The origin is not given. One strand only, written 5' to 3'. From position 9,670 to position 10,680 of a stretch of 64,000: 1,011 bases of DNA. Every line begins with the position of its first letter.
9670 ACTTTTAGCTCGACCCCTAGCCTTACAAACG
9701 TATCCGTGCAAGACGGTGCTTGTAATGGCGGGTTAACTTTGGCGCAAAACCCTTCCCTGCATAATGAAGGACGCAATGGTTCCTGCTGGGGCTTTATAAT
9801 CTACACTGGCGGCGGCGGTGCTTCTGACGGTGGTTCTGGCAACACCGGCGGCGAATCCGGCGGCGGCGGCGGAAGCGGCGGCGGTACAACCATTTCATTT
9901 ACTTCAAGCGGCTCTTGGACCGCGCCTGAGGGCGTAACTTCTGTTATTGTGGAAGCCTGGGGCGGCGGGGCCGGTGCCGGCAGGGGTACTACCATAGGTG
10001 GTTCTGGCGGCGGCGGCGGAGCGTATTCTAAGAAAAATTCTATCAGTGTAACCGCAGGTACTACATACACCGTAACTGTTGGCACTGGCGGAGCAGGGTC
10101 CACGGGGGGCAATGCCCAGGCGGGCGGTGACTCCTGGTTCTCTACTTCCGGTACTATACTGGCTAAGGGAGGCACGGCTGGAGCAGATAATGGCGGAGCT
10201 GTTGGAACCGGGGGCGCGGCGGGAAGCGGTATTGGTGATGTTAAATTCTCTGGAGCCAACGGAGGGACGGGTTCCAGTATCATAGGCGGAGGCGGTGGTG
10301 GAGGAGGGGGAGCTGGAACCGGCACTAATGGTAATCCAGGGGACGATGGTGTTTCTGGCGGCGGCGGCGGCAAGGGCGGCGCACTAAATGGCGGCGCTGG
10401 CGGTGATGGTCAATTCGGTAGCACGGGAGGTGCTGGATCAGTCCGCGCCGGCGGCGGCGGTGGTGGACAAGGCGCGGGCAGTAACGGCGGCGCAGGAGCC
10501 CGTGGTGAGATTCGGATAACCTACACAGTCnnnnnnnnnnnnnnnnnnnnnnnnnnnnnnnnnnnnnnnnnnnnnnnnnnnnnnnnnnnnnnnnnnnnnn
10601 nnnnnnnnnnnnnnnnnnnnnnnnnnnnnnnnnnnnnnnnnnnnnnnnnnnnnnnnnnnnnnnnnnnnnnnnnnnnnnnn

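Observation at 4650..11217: Triplicated ultra-glycine-rich domain in giant protein 2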

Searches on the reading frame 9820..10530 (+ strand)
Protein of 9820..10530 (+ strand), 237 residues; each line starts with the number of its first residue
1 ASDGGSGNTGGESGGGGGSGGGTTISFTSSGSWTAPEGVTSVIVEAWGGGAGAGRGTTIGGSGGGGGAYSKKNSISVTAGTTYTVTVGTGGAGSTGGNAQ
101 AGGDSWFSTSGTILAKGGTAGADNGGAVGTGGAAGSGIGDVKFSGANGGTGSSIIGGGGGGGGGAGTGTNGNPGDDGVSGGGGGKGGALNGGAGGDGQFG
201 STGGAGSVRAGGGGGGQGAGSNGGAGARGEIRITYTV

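Call 6: search_protein_families(library=pfam, proteins=[window:9820-10530:+], max_evalue=10)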
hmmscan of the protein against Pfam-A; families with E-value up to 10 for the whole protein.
window:9820-10530:+ (237 aa): 1 family
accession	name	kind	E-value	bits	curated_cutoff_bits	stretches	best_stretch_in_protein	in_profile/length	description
PF21722.4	Gly_rich_2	-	4.1e-13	50.3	24.3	1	32-235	7-225/226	Glycine-rich domain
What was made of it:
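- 9880..10530 (+): Gly_rich_2 copy 2 (aa 1798-2014). PF21722 at 50.3 bits (call 6).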

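Call 15: search_solved_structures(query=window:9820-10530:+, max_evalue=10, show_alignments=2)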
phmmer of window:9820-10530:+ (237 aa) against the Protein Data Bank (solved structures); distinct sequences matched with E-value up to 10: 0.
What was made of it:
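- Tried and rejected: No hit at E <= 10 (call 15).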

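Call 16: find_homologous_proteins(query=window:9880-10530:+, max_evalue=0.00001)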
Query window:9880-10530:+ (217 aa): 212 proteins with E <= 0.00001 among 8000 candidates; the best 120 are listed.
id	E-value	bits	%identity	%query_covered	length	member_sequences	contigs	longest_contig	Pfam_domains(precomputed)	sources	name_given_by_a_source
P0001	5.8e-34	136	58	65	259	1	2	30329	PF21722.5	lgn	-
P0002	8.2e-33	132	51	94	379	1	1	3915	PF21722.5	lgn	-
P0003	2.6e-32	130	60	57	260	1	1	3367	PF21722.5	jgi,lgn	jgi:hypothetical protein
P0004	4.2e-32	130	61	56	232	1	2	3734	PF21722.5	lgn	-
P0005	1.4e-31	128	60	56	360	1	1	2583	PF21722.5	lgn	-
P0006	7.0e-31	126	-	-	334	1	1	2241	PF21722.5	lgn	-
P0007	8.6e-31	125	61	57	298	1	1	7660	PF21722.5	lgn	-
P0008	5.0e-30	123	58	56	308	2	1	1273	PF21722.5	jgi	jgi:hypothetical protein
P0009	5.5e-30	123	57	56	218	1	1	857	PF21722.5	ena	-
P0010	1.1e-28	118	60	55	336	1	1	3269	PF21722.5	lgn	-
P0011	1.8e-28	118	55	64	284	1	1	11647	PF21722.5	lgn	-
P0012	2.0e-28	118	48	55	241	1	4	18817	PF21722.5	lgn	-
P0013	7.1e-28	116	50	64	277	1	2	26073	PF21722.5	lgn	-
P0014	4.4e-27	113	61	55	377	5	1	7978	PF21722.5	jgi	jgi:hypothetical protein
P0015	5.4e-27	113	49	96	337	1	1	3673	PF21722.5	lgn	-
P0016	6.1e-27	113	58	55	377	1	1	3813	PF21722.5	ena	-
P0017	8.3e-27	112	50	59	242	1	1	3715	PF21722.5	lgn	-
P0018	8.7e-27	112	60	41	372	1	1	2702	PF21722.5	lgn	-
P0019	1.3e-26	112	45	57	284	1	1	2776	PF21722.5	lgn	-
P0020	2.9e-26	110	53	59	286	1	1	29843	PF21722.5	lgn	-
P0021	3.8e-26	110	45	55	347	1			PF21722.5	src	-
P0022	3.9e-26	110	59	65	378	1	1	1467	PF21722.5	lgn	-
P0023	4.0e-26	110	53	58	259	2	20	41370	PF21722.5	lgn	-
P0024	7.6e-26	109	58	42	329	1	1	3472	PF21722.5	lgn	-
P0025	3.3e-25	107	50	55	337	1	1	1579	PF21722.5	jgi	jgi:hypothetical protein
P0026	1.6e-24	105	52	51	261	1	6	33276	PF21722.5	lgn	-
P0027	3.5e-24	104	57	46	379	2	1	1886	PF21722.5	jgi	jgi:hypothetical protein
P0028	6.9e-24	103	51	63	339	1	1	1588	PF21722.5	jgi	-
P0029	7.3e-24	103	53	52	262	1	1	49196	PF21722.5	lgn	-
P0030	9.0e-24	102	52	42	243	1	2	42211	PF21722.5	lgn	-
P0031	1.1e-23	102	57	59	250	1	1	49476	PF21722.5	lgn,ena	-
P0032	1.6e-23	102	51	65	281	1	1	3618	PF21722.5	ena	-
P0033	4.8e-23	100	54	58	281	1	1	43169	PF21722.5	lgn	-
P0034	5.7e-23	100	51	52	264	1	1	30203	PF21722.5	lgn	-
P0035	6.0e-23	100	55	62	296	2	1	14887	PF21722.5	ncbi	ncbi:MAG: glycine-rich domain-containing protein, partial [Candidatus Sungiibacteriota bacterium]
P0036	6.6e-23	100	66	39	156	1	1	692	PF21722.5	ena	-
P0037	1.4e-22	98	53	50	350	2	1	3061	PF21722.5,PF00041.28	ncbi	-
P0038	3.2e-22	97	55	43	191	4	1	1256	PF21722.5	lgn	-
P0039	7.2e-22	96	46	99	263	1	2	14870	PF21722.5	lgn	-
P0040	1.4e-21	95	60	45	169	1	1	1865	PF21722.5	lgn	-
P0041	3.0e-21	94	45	94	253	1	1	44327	PF21722.5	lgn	-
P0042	3.3e-21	94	45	55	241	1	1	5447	PF21722.5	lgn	-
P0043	3.5e-21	94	49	51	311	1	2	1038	PF21722.5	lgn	-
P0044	4.0e-21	94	42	65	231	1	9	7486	PF21722.5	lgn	-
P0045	5.4e-21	93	47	61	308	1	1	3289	PF21722.5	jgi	jgi:hypothetical protein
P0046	5.6e-21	93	53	57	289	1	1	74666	PF21722.5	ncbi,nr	ncbi:MAG: hypothetical protein IPK99_11020 [Flavobacteriales bacterium]|nr:hypothetical protein [Fla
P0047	1.7e-20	92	45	56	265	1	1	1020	PF21722.5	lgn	-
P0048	3.0e-20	91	50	57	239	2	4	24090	PF21722.5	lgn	-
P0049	1.0e-19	89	52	60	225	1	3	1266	PF21722.5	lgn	-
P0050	1.3e-19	89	59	43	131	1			PF21722.5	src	-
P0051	1.4e-19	89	46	65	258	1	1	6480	PF21722.5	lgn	-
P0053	2.1e-19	88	57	56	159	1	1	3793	PF21722.5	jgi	jgi:hypothetical protein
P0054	4.6e-19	87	78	4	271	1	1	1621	PF21722.5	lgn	-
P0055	1.2e-18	86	50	59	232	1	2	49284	PF21722.5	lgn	-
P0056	1.3e-18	85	90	5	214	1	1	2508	PF21722.5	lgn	-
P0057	2.1e-18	85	49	63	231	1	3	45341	PF21722.5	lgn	-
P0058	3.6e-18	84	48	55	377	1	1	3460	PF21722.5,PF19081.7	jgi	jgi:hypothetical protein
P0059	4.3e-18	84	48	64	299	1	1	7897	PF21722.5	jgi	jgi:hypothetical protein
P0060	6.3e-18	83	51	46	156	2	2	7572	PF21722.5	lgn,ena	-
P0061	7.9e-18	83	63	37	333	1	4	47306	PF21722.5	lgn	-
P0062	1.0e-17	83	49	57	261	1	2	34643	PF21722.5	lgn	-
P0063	1.1e-17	82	43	55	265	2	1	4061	PF21722.5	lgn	-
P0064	1.2e-17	82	45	57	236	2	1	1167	PF21722.5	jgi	-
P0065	1.5e-17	82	50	46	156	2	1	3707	PF21722.5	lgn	-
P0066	1.8e-17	82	44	99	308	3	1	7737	PF21722.5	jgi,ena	-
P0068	6.6e-17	80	50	54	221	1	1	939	PF21722.5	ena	-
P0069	2.0e-16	78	49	67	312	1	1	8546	PF21722.5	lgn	-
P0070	2.0e-16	78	51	53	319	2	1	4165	PF21722.5,PF00801.27,PF18911.7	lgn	-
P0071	2.3e-16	78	40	59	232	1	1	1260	PF21722.5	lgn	-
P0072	2.5e-16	78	45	57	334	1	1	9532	PF21722.5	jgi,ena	-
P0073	3.2e-16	78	48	61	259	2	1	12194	PF21722.5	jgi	-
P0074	4.0e-16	77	-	-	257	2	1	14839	PF21722.5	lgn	-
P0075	4.6e-16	77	47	41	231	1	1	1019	PF21722.5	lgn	-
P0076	5.7e-16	77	69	23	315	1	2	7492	PF21722.5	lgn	-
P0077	8.5e-16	76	-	-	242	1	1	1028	PF21722.5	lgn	-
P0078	9.3e-16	76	46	58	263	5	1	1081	PF21722.5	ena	-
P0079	1.6e-15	75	47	53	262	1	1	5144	PF21722.5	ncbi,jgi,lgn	jgi:hypothetical protein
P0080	2.5e-15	75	43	63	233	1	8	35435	PF21722.5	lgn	-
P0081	6.7e-15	73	37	99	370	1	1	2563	PF21722.5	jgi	jgi:hypothetical protein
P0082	8.2e-15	73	56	25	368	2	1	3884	PF21722.5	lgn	-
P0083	8.7e-15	73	57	44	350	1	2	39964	PF21722.5,PF14341.12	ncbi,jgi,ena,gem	-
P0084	9.8e-15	73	44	96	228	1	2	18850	PF21722.5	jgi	jgi:hypothetical protein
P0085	1.3e-14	72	43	57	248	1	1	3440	PF21722.5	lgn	-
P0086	1.3e-14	72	44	41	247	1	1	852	PF21722.5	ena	-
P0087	1.6e-14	72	45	99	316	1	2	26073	PF21722.5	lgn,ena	-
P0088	1.6e-14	72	46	59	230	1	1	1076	PF21722.5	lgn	-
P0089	2.2e-14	72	46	66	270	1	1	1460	PF21722.5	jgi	jgi:hypothetical protein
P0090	3.3e-14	71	48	52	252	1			PF21722.5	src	-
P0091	3.8e-14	71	44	59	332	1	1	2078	PF21722.5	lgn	-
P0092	5.3e-14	70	41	57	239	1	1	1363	PF21722.5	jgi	-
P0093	5.5e-14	70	47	68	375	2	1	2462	PF21722.5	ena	-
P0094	8.0e-14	70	48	44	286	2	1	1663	PF21722.5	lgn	-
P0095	1.1e-13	69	43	79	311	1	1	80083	PF21722.5,PF09134.17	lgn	-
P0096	1.2e-13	69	49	47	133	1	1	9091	PF21722.5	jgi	jgi:hypothetical protein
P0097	2.0e-13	68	44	98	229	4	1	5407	PF21722.5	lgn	-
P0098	2.4e-13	68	45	63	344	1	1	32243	PF21722.5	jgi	jgi:hypothetical protein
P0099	5.3e-13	67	40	57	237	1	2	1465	PF21722.5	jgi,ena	-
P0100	6.1e-13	67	41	63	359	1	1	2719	PF21722.5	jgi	-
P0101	9.0e-13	66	50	54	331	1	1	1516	PF21722.5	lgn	-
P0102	1.6e-12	66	49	45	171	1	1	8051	PF21722.5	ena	-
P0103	1.8e-12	65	48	58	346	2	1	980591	PF21722.5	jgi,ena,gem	-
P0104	2.2e-12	65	46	55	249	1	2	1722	PF21722.5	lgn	-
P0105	2.3e-12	65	46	53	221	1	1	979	PF21722.5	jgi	jgi:hypothetical protein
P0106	2.5e-12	65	-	-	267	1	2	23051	PF21722.5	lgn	-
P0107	2.7e-12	65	48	29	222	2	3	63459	PF21722.5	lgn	-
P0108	3.6e-12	64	41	51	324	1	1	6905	PF21722.5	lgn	-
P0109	3.7e-12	64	48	56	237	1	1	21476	PF21722.5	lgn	-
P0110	5.6e-12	64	43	60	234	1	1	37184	PF21722.5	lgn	-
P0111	6.2e-12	64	71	8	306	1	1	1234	PF21722.5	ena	-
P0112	7.1e-12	63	44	48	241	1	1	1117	PF21722.5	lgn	-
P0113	8.4e-12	63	-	-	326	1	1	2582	PF21722.5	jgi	jgi:trimeric autotransporter adhesin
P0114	9.3e-12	63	47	29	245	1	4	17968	PF21722.5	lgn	-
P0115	1.1e-11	63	48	61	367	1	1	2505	PF21722.5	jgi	-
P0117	1.5e-11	62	48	43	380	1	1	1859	PF21722.5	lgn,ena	-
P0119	2.0e-11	62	46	43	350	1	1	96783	PF21722.5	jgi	jgi:hypothetical protein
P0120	2.4e-11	62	47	44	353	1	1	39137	PF21722.5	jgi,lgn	jgi:hypothetical protein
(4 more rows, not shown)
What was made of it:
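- Closest known: Pfam PF21722 Gly_rich_2. Same: Homologues found in metagenomes are all annotated PF21722 (call 16).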

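Call 26: search_protein_families(library=phrogs, proteins=[window:9880-10530:+], max_evalue=0.01)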
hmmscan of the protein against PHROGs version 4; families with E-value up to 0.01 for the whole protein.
window:9880-10530:+ (217 aa): 4 families
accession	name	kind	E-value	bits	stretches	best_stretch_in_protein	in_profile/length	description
phrog_863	-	tail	8.5e-15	55.7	1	5-213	401-601/690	tail fiber assembly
phrog_4205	-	unknown function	4.1e-05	24.8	1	11-102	50-146/287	-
phrog_35878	-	unknown function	7.4e-05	23.1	1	10-73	102-166/368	-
phrog_2295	-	unknown function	0.00098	18.8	1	3-209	577-840/1183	-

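Call 28: predict_structure(alignment_id=A2)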
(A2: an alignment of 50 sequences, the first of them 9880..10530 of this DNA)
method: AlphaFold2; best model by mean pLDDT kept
length: 217 residues; sequences in the alignment: 50
mean_pLDDT: 96.6   pTM: 0.92
mean pLDDT of the five models: 96.6, 96.4, 96.4, 96.3, 95.9
residues with pLDDT >= 90: 202; 70-90: 15; 50-70: 0; < 50: 0
segments of 3 or more residues with pLDDT < 50: none
pLDDT, mean of each block of 10 residues (from residue 1): 95 98 98 96 98 98 98 95 96 97 95 98 98 93 98 93 97 96 96 95 98 97
secondary structure, 60 per line:
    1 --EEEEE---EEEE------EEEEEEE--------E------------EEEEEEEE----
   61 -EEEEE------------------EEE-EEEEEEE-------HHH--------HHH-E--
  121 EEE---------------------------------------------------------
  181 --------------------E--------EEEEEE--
elements in order: E3-7 E11-14 E21-27 E49-56 E62-66 E85-87 E89-95 E121-123 E210-215
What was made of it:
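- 9880..10530 (+): AF2 pLDDT 96.6 (call 28).
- On Polyglycine-II / PPII helix-bundle domains (ALK, S16 gp38, snow-flea antifreeze protein): About 90 residues show no helix or strand in DSSP, with block mean pLDDT 93 or higher (call 28).
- Residues ~124-209 have no helix or strand, with block mean pLDDT 93 or higher (call 28). AF2 gives pLDDT 96.6 with no residue below 70 (call 28).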

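Call 31: fold_search(model_id=the predicted structure, library=pdb)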
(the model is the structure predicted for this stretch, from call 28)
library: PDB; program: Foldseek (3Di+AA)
matches with E <= 10: 29; with E <= 0.001: 4
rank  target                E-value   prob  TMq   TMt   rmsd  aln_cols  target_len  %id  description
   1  7ypx_A                2.5e-08  1.00  0.60  0.53   5.6       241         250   26  Cyanophage Pam3 fiber (released 2022-11-09)
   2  9d93_Qa               2.0e-07  1.00  0.57  0.54   5.7       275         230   24  Mycobacteriophage Bxb1 tail tip - Composite map and model (released 2024-09-25)
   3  9d93_Qb               5.7e-07  1.00  0.59  0.56   5.6       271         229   22  Mycobacteriophage Bxb1 tail tip - Composite map and model (released 2024-09-25)
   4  7yfw_a                8.5e-07  1.00  0.51  0.41   7.9       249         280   26  Cyanophage Pam3 fiber (released 2023-01-18)
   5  7nx1                  1.0e-03  0.97  0.31  0.25  13.9       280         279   19  TG domain of LTK (released 2021-10-27)
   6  7nx0_B                2.9e-03  0.96  0.34  0.25  14.5       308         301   18  LTK:ALKAL1 complex stabilized by a Nanobody (released 2021-10-27)
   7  7nx3_F                3.1e-03  0.96  0.34  0.26  15.1       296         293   18  Crystal structure of ALK in complex with Fab324 (released 2021-10-27)
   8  7mzy_B                4.4e-03  0.95  0.33  0.25  14.3       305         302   16  Anaplastic lymphoma kinase (ALK) extracellular fragment of ligand binding region 673-986 (released 2021-11-24)
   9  7lrz                  5.1e-03  0.93  0.32  0.24  14.7       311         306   16  Structure of the Human ALK GRD (released 2021-11-24)
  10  7n00_A                5.1e-03  0.93  0.32  0.21  14.9       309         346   16  Anaplastic lymphoma kinase (ALK) extracellular fragment of ligand binding region 648-1025 in complex with AUG-alpha (released 2021-11-24)
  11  7nx0_C                5.4e-03  0.92  0.33  0.25  15.0       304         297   17  LTK:ALKAL1 complex stabilized by a Nanobody (released 2021-10-27)
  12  9g5i_B                7.3e-03  0.89  0.32  0.21  13.9       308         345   15  Cryo-EM structure of a 2:1 ALK:ALKAL2 complex obtained after re-processing of EMPIAR-10930 data (released 2025-03-12)
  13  7ls0_B                7.3e-03  0.82  0.29  0.19  14.5       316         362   16  Structure of the Human ALK GRD bound to AUG (released 2021-11-24)
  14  7nx3_A                1.5e-02  0.84  0.33  0.25  15.2       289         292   19  Crystal structure of ALK in complex with Fab324 (released 2021-10-27)
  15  9d93_Pa               1.7e-02  0.94  0.35  0.15   7.8       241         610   14  Mycobacteriophage Bxb1 tail tip - Composite map and model (released 2024-09-25)
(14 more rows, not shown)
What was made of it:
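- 9880..10530 (+): Foldseek to Pam3 fibre 7ypx_A at E 2.5e-8 (call 31).
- On Phage tail-fibre receptor-binding proteins of the Pam3 gp24 type: Foldseek to 7ypx_A gives E 2.5e-8, TMq 0.60, 241 aligned columns (call 31).
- Closest known: Cyanophage Pam3 tail fibre gp24. Same: It is the best solved structural match: E 2.5e-8, TMq 0.60, 26% identity (call 31).
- Closest known: Mycobacteriophage Bxb1 tail-tip proteins. Same: These are the second-best structural matches, at E 2e-7 and 6e-7 with TMq 0.57-0.59 (call 31).
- Closest known: ALK/LTK TNF-like plus glycine-rich. Same: Foldseek probability reaches 0.97 (call 31).
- Foldseek against the PDB: Pam3 fibre 7ypx_A at E 2.5e-8, TMq 0.60, 26% identity; Bxb1 tail tip 9d93 chains Qa and Qb at E 2e-7 and 6e-7 (call 31). 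Foldseek lists LTK and ALK TG/GRD structures with probability 0.82-0.97 (ranks 5-13, call 31). TM-scores to ALK/LTK are about 0.3 with rmsd around 14 Å (call 31).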

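Call 35: search_solved_structures(query=A2, max_evalue=10, show_alignments=3)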
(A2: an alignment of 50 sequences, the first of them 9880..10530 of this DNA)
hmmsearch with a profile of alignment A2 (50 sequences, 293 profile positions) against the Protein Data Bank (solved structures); distinct sequences matched with E-value up to 10: 5.
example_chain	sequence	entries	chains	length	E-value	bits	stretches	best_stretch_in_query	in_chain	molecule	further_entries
8gl8_D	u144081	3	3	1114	8.4e-10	41.4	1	67-267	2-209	RemZ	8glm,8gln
7yfw_a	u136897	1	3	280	0.00016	24.1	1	40-183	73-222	Pam3 fiber proreins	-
7ypx_A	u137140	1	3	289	0.00019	23.9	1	40-183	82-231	Pam3 tail fiber proreins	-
9sob_Q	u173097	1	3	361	0.036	16.4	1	44-88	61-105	Nuclear pore complex protein NUP43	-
9w7j_C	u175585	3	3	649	0.43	12.9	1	71-116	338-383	Spike glycoprotein E2,Spike glycoprotein E1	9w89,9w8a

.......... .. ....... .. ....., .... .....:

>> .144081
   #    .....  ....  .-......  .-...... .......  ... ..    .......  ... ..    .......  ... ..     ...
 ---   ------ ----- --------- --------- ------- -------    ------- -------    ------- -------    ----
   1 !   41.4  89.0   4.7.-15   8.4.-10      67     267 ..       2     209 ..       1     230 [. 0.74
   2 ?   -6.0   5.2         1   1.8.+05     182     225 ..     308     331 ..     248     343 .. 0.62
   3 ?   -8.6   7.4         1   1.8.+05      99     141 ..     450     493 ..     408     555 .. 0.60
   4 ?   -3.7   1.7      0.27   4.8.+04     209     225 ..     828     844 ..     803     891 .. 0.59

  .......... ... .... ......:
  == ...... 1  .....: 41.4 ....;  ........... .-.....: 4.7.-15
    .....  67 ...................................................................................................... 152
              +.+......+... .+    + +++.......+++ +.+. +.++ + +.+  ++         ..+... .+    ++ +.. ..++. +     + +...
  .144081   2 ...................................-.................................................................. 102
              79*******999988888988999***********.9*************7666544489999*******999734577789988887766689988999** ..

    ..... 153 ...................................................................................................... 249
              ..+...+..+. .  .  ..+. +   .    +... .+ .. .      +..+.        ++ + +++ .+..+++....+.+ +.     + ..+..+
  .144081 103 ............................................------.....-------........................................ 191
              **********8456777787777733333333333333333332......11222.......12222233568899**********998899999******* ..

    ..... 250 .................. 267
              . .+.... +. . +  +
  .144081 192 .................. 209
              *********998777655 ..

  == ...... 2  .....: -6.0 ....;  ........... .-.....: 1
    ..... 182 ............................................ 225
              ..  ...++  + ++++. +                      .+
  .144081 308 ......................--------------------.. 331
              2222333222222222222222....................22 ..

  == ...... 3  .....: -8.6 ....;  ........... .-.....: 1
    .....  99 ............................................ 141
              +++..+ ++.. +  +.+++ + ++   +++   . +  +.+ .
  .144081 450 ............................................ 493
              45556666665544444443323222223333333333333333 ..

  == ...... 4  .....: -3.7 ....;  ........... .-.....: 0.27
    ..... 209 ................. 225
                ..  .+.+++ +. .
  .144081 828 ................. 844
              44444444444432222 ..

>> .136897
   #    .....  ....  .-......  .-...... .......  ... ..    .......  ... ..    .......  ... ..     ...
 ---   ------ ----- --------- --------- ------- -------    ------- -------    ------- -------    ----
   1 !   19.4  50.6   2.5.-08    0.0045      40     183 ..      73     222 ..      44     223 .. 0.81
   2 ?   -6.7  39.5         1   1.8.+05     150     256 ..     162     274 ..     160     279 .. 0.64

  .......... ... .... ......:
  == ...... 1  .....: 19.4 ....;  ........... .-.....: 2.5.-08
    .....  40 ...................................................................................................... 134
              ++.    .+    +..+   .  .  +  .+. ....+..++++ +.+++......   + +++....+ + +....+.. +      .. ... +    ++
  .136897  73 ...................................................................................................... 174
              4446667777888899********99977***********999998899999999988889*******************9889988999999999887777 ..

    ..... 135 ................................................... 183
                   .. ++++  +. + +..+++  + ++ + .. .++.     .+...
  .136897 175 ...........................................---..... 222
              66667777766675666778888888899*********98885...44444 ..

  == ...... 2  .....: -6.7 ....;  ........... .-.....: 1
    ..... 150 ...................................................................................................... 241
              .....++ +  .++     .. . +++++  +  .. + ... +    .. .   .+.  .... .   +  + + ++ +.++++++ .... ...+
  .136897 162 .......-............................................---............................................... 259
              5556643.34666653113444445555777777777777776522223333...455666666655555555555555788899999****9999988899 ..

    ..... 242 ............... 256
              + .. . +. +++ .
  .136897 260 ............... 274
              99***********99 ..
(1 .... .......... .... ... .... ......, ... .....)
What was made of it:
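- Closest known: Cyanophage Pam3 tail fibre gp24. Same: The family profile also finds it by sequence, at E 1.6e-4 (call 35).
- Closest known: RemZ. Same: It is the best sequence match among PDB entries: E 8.4e-10 over residues 2-209 of RemZ (call 35).
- The family profile finds no ALK or LTK chain in the PDB at E <= 10 (call 35).
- Tried and rejected: A family profile was needed to find anything (call 35).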

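Call 50: fold_search(model_id=the predicted structure, library=viral)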
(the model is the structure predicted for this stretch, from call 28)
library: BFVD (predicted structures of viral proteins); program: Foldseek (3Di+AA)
matches with E <= 10: 367; with E <= 0.001: 276
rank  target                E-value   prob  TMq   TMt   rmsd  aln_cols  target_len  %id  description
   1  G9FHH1                4.1e-20  1.00  0.87  0.35   2.8       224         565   43  (no name in the UniProt tables at hand)
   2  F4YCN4                1.0e-14  1.00  0.81  0.39   3.5       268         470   33  (no name in the UniProt tables at hand)
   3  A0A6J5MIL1            1.8e-13  1.00  0.80  0.33   4.0       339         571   27  Uncharacterized protein [uncultured Caudovirales phage]
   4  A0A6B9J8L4            6.2e-13  1.00  0.63  0.47   5.7       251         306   31  (no name in the UniProt tables at hand)
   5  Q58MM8                6.5e-13  1.00  0.73  0.35   5.1       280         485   32  Glycine-rich domain-containing protein [Prochlorococcus phage P-SSM2]
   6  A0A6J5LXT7            7.2e-13  1.00  0.69  0.73   6.1       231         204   34  Glycine-rich domain-containing protein [uncultured Caudovirales phage]
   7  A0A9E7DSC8            8.4e-13  1.00  0.70  0.51   5.1       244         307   34  (no name in the UniProt tables at hand)
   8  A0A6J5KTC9            1.1e-12  1.00  0.68  0.59   5.1       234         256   29  Glycine-rich domain-containing protein [uncultured Caudovirales phage]
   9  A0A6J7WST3            1.3e-12  1.00  0.70  0.55   3.8       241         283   34  Glycine-rich domain-containing protein [uncultured Caudovirales phage]
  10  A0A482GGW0            1.8e-12  1.00  0.67  0.12   4.6       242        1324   28  Tail fiber repeat protein [Escherichia phage vB_EcoM_Goslar]
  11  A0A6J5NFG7            2.6e-12  1.00  0.85  0.29   4.1       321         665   30  Uncharacterized protein [uncultured Caudovirales phage]
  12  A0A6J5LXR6            2.6e-12  1.00  0.66  0.31   8.0       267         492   35  Uncharacterized protein [uncultured Caudovirales phage]
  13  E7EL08                3.2e-12  1.00  0.70  0.45   4.2       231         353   28  Putative phage tail protein [Edwardsiella phage eiMSLS]
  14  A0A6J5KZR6            3.3e-12  1.00  0.64  0.24   5.7       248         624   29  Glycine-rich domain-containing protein [uncultured Caudovirales phage]
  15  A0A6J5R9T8            3.5e-12  1.00  0.74  0.38   4.2       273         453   27  Uncharacterized protein [uncultured Caudovirales phage]
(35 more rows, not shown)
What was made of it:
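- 276 viral models match at E <= 1e-3, many named tail fibre (call 50). The best structural and PHROG matches are phage fibre and tail-tip proteins (calls 26, 31, 50).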
